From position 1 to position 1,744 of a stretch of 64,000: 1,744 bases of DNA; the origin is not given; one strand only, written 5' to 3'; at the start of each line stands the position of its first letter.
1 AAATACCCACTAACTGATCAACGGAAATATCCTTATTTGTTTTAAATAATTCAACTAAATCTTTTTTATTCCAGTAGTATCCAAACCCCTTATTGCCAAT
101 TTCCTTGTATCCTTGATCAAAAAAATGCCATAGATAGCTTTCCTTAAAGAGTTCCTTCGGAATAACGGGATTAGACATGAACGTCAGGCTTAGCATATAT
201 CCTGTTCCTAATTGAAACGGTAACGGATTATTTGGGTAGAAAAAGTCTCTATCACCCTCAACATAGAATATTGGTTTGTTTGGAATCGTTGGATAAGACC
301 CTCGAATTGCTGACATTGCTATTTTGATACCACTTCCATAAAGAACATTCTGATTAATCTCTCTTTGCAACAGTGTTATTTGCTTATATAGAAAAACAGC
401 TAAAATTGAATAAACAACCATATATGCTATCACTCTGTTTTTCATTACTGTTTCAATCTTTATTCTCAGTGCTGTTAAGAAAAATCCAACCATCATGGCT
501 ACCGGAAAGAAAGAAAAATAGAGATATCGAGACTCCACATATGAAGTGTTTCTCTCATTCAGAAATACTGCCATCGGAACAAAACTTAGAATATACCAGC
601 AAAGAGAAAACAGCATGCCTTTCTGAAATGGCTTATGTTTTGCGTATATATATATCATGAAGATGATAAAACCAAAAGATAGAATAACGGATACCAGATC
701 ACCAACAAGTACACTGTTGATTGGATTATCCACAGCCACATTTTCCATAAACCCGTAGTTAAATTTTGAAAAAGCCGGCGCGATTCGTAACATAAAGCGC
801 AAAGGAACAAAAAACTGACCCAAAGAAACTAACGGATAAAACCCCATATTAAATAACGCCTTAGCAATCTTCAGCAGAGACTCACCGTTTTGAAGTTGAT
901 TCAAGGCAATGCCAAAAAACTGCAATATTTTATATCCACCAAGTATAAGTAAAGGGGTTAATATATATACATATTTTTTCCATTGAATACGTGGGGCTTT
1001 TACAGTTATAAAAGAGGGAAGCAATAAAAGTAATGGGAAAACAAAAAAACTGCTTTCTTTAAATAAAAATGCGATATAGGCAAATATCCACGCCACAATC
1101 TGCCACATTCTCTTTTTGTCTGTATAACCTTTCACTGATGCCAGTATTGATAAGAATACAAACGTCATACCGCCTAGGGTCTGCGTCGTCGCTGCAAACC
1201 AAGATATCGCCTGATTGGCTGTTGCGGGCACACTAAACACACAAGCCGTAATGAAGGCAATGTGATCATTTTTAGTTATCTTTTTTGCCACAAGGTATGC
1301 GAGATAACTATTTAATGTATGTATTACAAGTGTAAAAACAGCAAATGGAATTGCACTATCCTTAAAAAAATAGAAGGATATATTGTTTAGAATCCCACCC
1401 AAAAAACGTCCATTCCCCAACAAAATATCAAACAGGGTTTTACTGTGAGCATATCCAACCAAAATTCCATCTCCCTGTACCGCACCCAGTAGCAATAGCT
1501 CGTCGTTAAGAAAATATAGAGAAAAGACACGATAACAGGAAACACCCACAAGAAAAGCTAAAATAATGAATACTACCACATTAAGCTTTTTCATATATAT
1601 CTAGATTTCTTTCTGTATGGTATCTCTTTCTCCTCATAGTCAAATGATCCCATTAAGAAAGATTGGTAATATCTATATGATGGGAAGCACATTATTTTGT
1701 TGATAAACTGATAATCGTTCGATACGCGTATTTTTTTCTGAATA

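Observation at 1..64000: About 55-kb co-directional 'glyco-island': 22 GT-C membrane proteins + 15 GT-A/GT-B enzymes + 2 flippases, with no recognisable priming phosphoglycosyltransferase or Wzy/Wzz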

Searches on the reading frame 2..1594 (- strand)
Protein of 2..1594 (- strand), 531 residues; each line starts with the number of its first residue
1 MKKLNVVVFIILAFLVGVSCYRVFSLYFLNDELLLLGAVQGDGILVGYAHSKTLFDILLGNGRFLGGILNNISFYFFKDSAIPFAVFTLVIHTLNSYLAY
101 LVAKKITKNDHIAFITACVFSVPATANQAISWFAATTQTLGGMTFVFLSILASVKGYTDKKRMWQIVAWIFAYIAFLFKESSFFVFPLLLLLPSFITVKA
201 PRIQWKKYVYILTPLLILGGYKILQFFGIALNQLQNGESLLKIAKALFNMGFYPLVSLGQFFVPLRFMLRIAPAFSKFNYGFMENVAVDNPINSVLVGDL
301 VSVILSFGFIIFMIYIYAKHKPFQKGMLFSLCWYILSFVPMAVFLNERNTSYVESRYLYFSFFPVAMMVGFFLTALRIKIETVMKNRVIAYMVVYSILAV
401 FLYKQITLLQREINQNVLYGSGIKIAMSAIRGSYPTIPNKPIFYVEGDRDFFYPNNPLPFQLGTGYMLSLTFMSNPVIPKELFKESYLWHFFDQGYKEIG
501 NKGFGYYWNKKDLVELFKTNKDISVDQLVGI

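Call 4: search_protein_families(library=pfam, proteins=[window:2-1594:-], max_evalue=0.01)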
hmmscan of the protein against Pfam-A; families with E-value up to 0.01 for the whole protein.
window:2-1594:- (531 aa): 0 families

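Call 14: search_protein_families(library=pfam, proteins=[window:2-1594:-], max_evalue=10)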
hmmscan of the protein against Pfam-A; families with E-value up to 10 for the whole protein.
window:2-1594:- (531 aa): 1 family
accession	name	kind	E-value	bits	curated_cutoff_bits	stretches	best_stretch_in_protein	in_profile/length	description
PF11833.13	CPP1-like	-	8.8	6.3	28.4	1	336-400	124-191/196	Protein CHAPERONE-LIKE PROTEIN OF POR1-like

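Call 15: search_protein_families(library=ncbifam, proteins=[window:2-1594:-], max_evalue=1)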
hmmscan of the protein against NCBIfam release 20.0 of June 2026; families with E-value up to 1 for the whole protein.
window:2-1594:- (531 aa): 1 family
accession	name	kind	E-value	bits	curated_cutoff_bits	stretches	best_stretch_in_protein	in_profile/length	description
NF033635.1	SLATT_fungal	domain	0.53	10.2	35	1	124-165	44-81/128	SLATT domain-containing protein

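Call 16: find_related_loci(query=window:2-1594:-, collection=genome_contigs, flank=10000)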
Query window:2-1594:- (531 aa) in genome_contigs; peptide patterns used: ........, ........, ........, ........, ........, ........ (x = any residue, [..] = any of these).
344 stretches matched a pattern, but none encodes a relative of the query by tblastn (E <= 1e-3).

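Call 17: find_related_loci(query=window:2-1594:-, collection=metagenome_contigs, flank=10000)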
Query window:2-1594:- (531 aa) in metagenome_contigs; peptide patterns used: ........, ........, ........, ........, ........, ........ (x = any residue, [..] = any of these).
600 stretches matched a pattern, but none encodes a relative of the query by tblastn (E <= 1e-3).

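Call 18: find_homologous_proteins(query=window:2-1594:-)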
Query window:2-1594:- (531 aa): 26 proteins with E <= 0.001 among 8000 candidates.
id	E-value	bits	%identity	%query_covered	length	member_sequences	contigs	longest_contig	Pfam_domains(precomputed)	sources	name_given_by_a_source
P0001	0.0e+0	1170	100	100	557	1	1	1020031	-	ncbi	ncbi:MAG: hypothetical protein WAV51_02885 [Microgenomates group bacterium]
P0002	0.0e+0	1092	93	100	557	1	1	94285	-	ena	-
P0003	1.2e-251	855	71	100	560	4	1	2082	-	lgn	-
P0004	5.9e-243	826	69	100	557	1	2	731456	-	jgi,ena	jgi:hypothetical protein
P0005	7.6e-233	793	66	100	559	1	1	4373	-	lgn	-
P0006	2.4e-202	692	61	100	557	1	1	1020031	-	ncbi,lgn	ncbi:MAG: hypothetical protein WAV51_02880 [Microgenomates group bacterium]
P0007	4.8e-202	691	60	100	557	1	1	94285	-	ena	-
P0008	3.2e-198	678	61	93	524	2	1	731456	-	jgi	jgi:hypothetical protein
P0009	1.0e-172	594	53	100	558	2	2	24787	PF13231.13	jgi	-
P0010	1.4e-169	584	52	100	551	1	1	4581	-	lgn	-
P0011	2.2e-168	580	53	99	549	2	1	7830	-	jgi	-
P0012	2.5e-165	570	50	99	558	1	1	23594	-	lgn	-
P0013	1.3e-157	544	50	100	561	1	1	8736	-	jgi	jgi:Dolichyl-phosphate-mannose-protein mannosyltransferase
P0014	3.2e-157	543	48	100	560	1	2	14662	PF13231.13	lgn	-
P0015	4.3e-153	529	49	100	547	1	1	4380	-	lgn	-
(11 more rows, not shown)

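Call 19: find_encoding_contigs(protein=P0001, flank=10000, max_places=3)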
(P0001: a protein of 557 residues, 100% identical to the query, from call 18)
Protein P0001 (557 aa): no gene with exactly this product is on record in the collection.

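Call 20: find_encoding_contigs(protein=P0006, flank=10000, max_places=4)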
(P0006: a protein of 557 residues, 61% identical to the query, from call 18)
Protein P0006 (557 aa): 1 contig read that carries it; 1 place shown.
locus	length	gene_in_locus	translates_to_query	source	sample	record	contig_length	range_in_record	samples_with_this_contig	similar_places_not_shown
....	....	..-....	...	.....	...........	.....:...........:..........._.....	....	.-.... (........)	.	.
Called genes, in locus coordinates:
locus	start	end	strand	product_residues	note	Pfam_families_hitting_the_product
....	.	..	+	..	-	?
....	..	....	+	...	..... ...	-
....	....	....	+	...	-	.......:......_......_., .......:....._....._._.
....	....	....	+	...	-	?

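Call 21: find_encoding_contigs(protein=P0002, flank=10000, max_places=3)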
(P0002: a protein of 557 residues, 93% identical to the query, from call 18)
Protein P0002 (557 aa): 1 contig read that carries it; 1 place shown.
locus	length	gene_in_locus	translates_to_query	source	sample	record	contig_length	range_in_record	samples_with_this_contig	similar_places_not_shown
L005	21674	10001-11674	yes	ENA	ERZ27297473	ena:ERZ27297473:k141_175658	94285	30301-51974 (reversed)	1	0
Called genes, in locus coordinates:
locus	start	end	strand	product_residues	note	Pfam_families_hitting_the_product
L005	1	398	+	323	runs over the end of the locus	PF01073:3Beta_HSD, PF01370:Epimerase, PF02719:Polysacc_synt_2 (faint), PF05368:NmrA (weak), PF07993:NAD_binding_4 (faint), PF13460:NAD_binding_10 (weak), PF16363:GDP_Man_Dehyd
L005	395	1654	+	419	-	PF01943:Polysacc_synt (weak)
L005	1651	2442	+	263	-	PF00535:Glycos_transf_2, PF10111:Glyco_tranf_2_2 (weak)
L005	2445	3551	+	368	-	PF13439:Glyco_transf_4, PF13579:Glyco_trans_4_4 (weak), PF20706:GT4-conflict, PF00534:Glycos_transf_1, PF13692:Glyco_trans_1_4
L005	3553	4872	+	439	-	PF13231:PMT_2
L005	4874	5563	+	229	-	PF13489:Methyltransf_23, PF01209:Ubie_methyltran, PF02353:CMAS, PF08003:Methyltransf_9 (weak), PF13847:Methyltransf_31, PF08241:Methyltransf_11, PF08242:Methyltransf_12, PF13649:Methyltransf_25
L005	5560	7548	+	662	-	PF13231:PMT_2 (weak)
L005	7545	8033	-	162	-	-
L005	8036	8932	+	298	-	PF13641:Glyco_tranf_2_3, PF00535:Glycos_transf_2, PF10111:Glyco_tranf_2_2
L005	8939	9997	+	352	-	PF00535:Glycos_transf_2, PF10111:Glyco_tranf_2_2 (weak), PF13641:Glyco_tranf_2_3, PF13506:Glyco_transf_21, PF13632:Glyco_trans_2_3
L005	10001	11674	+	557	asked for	-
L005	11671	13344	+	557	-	-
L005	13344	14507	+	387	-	PF00534:Glycos_transf_1, PF13692:Glyco_trans_1_4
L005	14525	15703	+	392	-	PF01041:DegT_DnrJ_EryC1, PF00266:Aminotran_5 (faint), PF01053:Cys_Met_Meta_PP (weak)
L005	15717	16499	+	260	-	PF03269:DUF268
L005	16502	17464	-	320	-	PF00535:Glycos_transf_2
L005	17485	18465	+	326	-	PF00106:adh_short (weak), PF01370:Epimerase, PF02719:Polysacc_synt_2, PF05368:NmrA (weak), PF01073:3Beta_HSD, PF07993:NAD_binding_4, PF13460:NAD_binding_10, PF16363:GDP_Man_Dehyd, +1 more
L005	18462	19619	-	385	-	PF00534:Glycos_transf_1, PF13692:Glyco_trans_1_4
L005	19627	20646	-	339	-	PF13641:Glyco_tranf_2_3, PF00535:Glycos_transf_2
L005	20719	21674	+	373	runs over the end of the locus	PF00534:Glycos_transf_1 (weak), PF26337:Gtf3_C (weak)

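Call 25: find_encoding_contigs(protein=P0004, flank=10000, max_places=2)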
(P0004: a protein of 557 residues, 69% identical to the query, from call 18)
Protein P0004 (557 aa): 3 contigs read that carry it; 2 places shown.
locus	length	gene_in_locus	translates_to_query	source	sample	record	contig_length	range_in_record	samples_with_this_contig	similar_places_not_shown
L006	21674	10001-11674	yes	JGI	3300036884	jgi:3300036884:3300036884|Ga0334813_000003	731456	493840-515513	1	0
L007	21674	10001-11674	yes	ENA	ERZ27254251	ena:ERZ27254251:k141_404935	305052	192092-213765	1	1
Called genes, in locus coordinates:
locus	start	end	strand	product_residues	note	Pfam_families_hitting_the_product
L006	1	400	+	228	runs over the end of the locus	PF00535:Glycos_transf_2, PF10111:Glyco_tranf_2_2 (weak), PF13641:Glyco_tranf_2_3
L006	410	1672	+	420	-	PF01943:Polysacc_synt, PF13440:Polysacc_synt_3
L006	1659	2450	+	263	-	PF00535:Glycos_transf_2, PF10111:Glyco_tranf_2_2 (faint)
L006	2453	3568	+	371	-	PF13439:Glyco_transf_4, PF13579:Glyco_trans_4_4 (weak), PF20706:GT4-conflict, PF00534:Glycos_transf_1, PF13692:Glyco_trans_1_4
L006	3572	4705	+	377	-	PF13231:PMT_2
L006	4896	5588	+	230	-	PF13489:Methyltransf_23, PF01209:Ubie_methyltran (weak), PF02353:CMAS, PF08003:Methyltransf_9 (weak), PF13847:Methyltransf_31, PF08241:Methyltransf_11, PF08242:Methyltransf_12, PF13649:Methyltransf_25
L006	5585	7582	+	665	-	-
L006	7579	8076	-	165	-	-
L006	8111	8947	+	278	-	PF13641:Glyco_tranf_2_3, PF00535:Glycos_transf_2, PF10111:Glyco_tranf_2_2 (weak)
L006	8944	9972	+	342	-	PF00535:Glycos_transf_2, PF10111:Glyco_tranf_2_2 (faint), PF13506:Glyco_transf_21 (weak), PF13641:Glyco_tranf_2_3, PF13632:Glyco_trans_2_3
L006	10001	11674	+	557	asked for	-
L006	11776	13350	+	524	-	-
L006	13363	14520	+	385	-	PF00534:Glycos_transf_1, PF13692:Glyco_trans_1_4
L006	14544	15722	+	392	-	PF01041:DegT_DnrJ_EryC1, PF01053:Cys_Met_Meta_PP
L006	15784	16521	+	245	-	PF08241:Methyltransf_11 (faint), PF03269:DUF268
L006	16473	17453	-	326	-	PF00535:Glycos_transf_2, PF13641:Glyco_tranf_2_3 (weak)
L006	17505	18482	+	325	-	PF00106:adh_short (weak), PF05368:NmrA, PF01073:3Beta_HSD, PF01370:Epimerase, PF02719:Polysacc_synt_2 (weak), PF07993:NAD_binding_4, PF13460:NAD_binding_10, PF16363:GDP_Man_Dehyd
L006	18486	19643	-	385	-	PF00534:Glycos_transf_1, PF13692:Glyco_trans_1_4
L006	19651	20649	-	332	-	PF00535:Glycos_transf_2, PF13641:Glyco_tranf_2_3 (weak)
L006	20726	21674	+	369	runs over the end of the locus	-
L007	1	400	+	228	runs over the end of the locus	PF00535:Glycos_transf_2, PF10111:Glyco_tranf_2_2 (weak), PF13641:Glyco_tranf_2_3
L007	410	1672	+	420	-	PF01943:Polysacc_synt, PF13440:Polysacc_synt_3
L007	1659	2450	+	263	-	PF00535:Glycos_transf_2, PF10111:Glyco_tranf_2_2 (faint)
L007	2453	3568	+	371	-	PF13439:Glyco_transf_4, PF13579:Glyco_trans_4_4 (weak), PF20706:GT4-conflict, PF00534:Glycos_transf_1, PF13692:Glyco_trans_1_4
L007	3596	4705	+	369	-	PF13231:PMT_2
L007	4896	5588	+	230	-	PF13489:Methyltransf_23, PF01209:Ubie_methyltran (weak), PF02353:CMAS, PF08003:Methyltransf_9 (weak), PF13847:Methyltransf_31, PF08241:Methyltransf_11, PF08242:Methyltransf_12, PF13649:Methyltransf_25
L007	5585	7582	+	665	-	-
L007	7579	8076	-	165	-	-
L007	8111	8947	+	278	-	PF13641:Glyco_tranf_2_3, PF00535:Glycos_transf_2, PF10111:Glyco_tranf_2_2 (weak)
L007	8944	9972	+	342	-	PF00535:Glycos_transf_2, PF10111:Glyco_tranf_2_2 (faint), PF13506:Glyco_transf_21 (weak), PF13641:Glyco_tranf_2_3, PF13632:Glyco_trans_2_3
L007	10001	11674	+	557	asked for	-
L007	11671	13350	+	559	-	-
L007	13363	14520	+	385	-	PF00534:Glycos_transf_1, PF13692:Glyco_trans_1_4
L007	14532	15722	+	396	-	PF01041:DegT_DnrJ_EryC1, PF01053:Cys_Met_Meta_PP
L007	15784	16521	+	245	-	PF08241:Methyltransf_11 (faint), PF03269:DUF268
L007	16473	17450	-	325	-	PF00535:Glycos_transf_2, PF13641:Glyco_tranf_2_3 (weak)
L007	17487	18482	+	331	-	PF00106:adh_short (weak), PF01073:3Beta_HSD, PF01370:Epimerase, PF02719:Polysacc_synt_2 (weak), PF05368:NmrA, PF07993:NAD_binding_4, PF16363:GDP_Man_Dehyd, PF13460:NAD_binding_10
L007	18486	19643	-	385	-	PF00534:Glycos_transf_1, PF13692:Glyco_trans_1_4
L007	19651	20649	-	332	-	PF00535:Glycos_transf_2, PF13641:Glyco_tranf_2_3 (weak)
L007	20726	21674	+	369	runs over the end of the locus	-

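Call 36: find_related_loci(query=L006:20726-21673:+, collection=metagenome_contigs, flank=10000)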
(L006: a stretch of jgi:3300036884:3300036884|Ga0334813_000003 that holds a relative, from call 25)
Query L006:20726-21673:+ (316 aa) in metagenome_contigs; peptide patterns used: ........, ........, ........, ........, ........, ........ (x = any residue, [..] = any of these).
159 stretches matched a pattern; 1 encode a relative of the query (tblastn E <= 1e-3); 1 distinct loci.
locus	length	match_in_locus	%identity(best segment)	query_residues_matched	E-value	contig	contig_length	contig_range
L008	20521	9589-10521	63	4-315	2e-140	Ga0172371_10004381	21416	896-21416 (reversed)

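Call 39: search_protein_families(library=pfam, proteins=[L008:9535-10680:+, L008:10746-11522:+, L008:11510-12475:+, L008:12487-14019:+, L008:14019-15695:+, L008:15700-16614:+, L008:16642-17850:+, L008:17872-18756:+, L008:18768-19847:+, L008:2355-3365:+], max_evalue=0.001)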
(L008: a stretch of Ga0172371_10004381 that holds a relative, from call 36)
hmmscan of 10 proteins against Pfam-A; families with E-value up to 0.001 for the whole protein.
L008:9535-10680:+ (382 aa): 1 family
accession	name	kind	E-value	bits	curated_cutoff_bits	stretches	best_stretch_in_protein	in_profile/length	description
PF00534.26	Glycos_transf_1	-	4.2e-08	33.4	26.4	1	208-353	16-159/172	Glycosyl transferases group 1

L008:10746-11522:+ (259 aa): 2 families
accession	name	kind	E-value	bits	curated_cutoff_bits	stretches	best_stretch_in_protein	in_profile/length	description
PF00483.29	NTP_transferase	-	5.3e-21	75.8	21.2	1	2-215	1-201/245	Nucleotidyl transferase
PF12804.13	NTP_transf_3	-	2.1e-05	25.2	27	1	4-56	2-49/160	MobA-like NTP transferase domain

L008:11510-12475:+ (322 aa): 10 families
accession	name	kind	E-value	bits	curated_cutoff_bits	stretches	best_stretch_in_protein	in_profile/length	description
PF01370.27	Epimerase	-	4.3e-52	177.4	20.9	1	12-250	1-240/240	NAD dependent epimerase/dehydratase family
PF16363.11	GDP_Man_Dehyd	-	7.5e-52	177.3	27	1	13-310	1-329/332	GDP-mannose 4,6 dehydratase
PF02719.21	Polysacc_synt_2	-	1.2e-20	74.4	20.2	1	12-271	1-250/293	Polysaccharide biosynthesis protein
PF01073.25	3Beta_HSD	-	2e-17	63.6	22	1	13-242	1-235/280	3-beta hydroxysteroid dehydrogenase/isomerase family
PF07993.18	NAD_binding_4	-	1.3e-14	54.5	20.1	2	77-210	86-235/258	Male sterility protein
PF04321.23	RmlD_sub_bind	-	3e-11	43.4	27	1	11-285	2-249/287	RmlD substrate binding domain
PF05368.20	NmrA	-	1.6e-06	28.4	27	1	10-77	3-69/298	NmrA-like family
PF13460.12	NAD_binding_10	-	1.7e-06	28.5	27.2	1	16-137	1-104/184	NAD(P)H-binding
PF00106.31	adh_short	-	0.00023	21.2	26.6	1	10-77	1-70/195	short chain dehydrogenase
PF08659.16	KR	-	0.00076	19.9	22.6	0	12-131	3-136/180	KR domain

L008:12487-14019:+ (511 aa): 3 families
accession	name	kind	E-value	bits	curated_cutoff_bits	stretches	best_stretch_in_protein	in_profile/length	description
PF03102.20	NeuB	-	1.7e-43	149.3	22.1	1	55-265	13-230/241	NeuB family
PF07883.17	Cupin_2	-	1.1e-09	38.3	27.2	1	413-469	4-59/70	Cupin domain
PF07385.18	Lyx_isomer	-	9.4e-06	25.4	20.8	0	386-432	56-112/222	D-lyxose isomerase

L008:14019-15695:+ (559 aa): 3 families
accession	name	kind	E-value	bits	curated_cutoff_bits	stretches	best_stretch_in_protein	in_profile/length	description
PF02776.23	TPP_enzyme_N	-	2.6e-32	111.5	26.8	1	1-105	1-106/119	Thiamine pyrophosphate enzyme, N-terminal TPP binding domain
PF02775.26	TPP_enzyme_C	-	6.7e-29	101.1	21.9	1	389-535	3-150/151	Thiamine pyrophosphate enzyme, C-terminal TPP binding domain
PF00205.28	TPP_enzyme_M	-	2.2e-25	89.4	30.4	1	203-337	5-137/137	Thiamine pyrophosphate enzyme, central domain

L008:15700-16614:+ (305 aa): 1 family
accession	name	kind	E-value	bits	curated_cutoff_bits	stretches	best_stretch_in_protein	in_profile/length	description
PF08282.18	Hydrolase_3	-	6.5e-09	36.3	20.9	1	22-270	1-231/255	haloacid dehalogenase-like hydrolase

L008:16642-17850:+ (403 aa): 1 family
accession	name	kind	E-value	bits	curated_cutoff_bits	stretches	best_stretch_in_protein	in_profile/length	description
PF05050.19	Methyltransf_21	-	5.6e-17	62.8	22.7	1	225-390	1-168/173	Methyltransferase FkbM domain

L008:17872-18756:+ (295 aa): 3 families
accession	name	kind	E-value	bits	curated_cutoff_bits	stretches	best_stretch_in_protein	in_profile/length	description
PF01370.27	Epimerase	-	4.4e-23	82.4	20.9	1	5-214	1-240/240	NAD dependent epimerase/dehydratase family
PF04321.23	RmlD_sub_bind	-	3.5e-08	33.3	27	1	4-71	2-70/287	RmlD substrate binding domain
PF16363.11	GDP_Man_Dehyd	-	4.8e-06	26.7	27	1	36-228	59-262/332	GDP-mannose 4,6 dehydratase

L008:18768-19847:+ (360 aa): 7 families
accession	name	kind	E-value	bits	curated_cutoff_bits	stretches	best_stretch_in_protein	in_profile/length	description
PF13489.12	Methyltransf_23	-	3.4e-22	79.4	27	1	76-227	2-157/164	Methyltransferase domain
PF13649.12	Methyltransf_25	-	7.2e-11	43.1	27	1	97-184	1-97/97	Methyltransferase domain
PF08241.18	Methyltransf_11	-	1e-10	42.6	21.2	1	98-188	1-95/95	Methyltransferase domain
PF08242.18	Methyltransf_12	-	4.7e-10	40.5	30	1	98-186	1-98/98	Methyltransferase domain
PF13847.12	Methyltransf_31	-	2.3e-08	34.3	27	1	93-194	3-116/145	Methyltransferase domain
PF07021.18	MetW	-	5e-07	30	21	1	85-170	5-92/193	Methionine biosynthesis protein MetW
PF01728.25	FtsJ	-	8e-05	23.1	24.1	1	88-184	14-100/181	FtsJ-like methyltransferase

L008:2355-3365:+ (337 aa): 3 families
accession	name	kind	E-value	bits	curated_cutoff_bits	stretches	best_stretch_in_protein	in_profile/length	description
PF01370.27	Epimerase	-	1.3e-63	215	20.9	1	37-264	5-240/240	NAD dependent epimerase/dehydratase family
PF16363.11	GDP_Man_Dehyd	-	1.5e-18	67.8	27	1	65-324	58-330/332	GDP-mannose 4,6 dehydratase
PF04321.23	RmlD_sub_bind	-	2.4e-08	33.9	27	1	36-277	6-226/287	RmlD substrate binding domain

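Call 61: predict_structure(alignment_id=A3)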
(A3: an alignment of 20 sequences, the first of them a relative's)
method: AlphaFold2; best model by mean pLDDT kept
length: 557 residues; sequences in the alignment: 20
mean_pLDDT: 86.4   pTM: 0.86
mean pLDDT of the five models: 86.4, 86.3, 84.0, 83.9, 82.1
residues with pLDDT >= 90: 294; 70-90: 202; 50-70: 60; < 50: 1
segments of 3 or more residues with pLDDT < 50: none
pLDDT, mean of each block of 10 residues (from residue 1): 83 96 92 90 85 80 87 91 94 98 94 96 90 90 97 91 91 92 90 77 62 73 70 74 79 85 72 63 62 70 86 91 91 92 69 83 95 93 91 94 93 91 92 91 92 85 90 87 82 88 93 92 91 92 95 87
secondary structure, 60 per line:
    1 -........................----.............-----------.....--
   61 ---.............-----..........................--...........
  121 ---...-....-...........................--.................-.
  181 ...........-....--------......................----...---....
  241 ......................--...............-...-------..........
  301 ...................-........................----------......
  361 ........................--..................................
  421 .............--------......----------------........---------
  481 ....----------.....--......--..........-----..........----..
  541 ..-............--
elements in order: H2-25 H30-42 H54-58 H64-76 H82-107 H110-120 H128-131 H133-159 H162-178 H180-191 H193-196 H205-226 H237-262 H265-279 H291-319 H321-344 H355-384 H387-433 E442-447 H464-471 H481-484 E495-499 E502-507 H510-519 E528-534 E539-542 H544-555
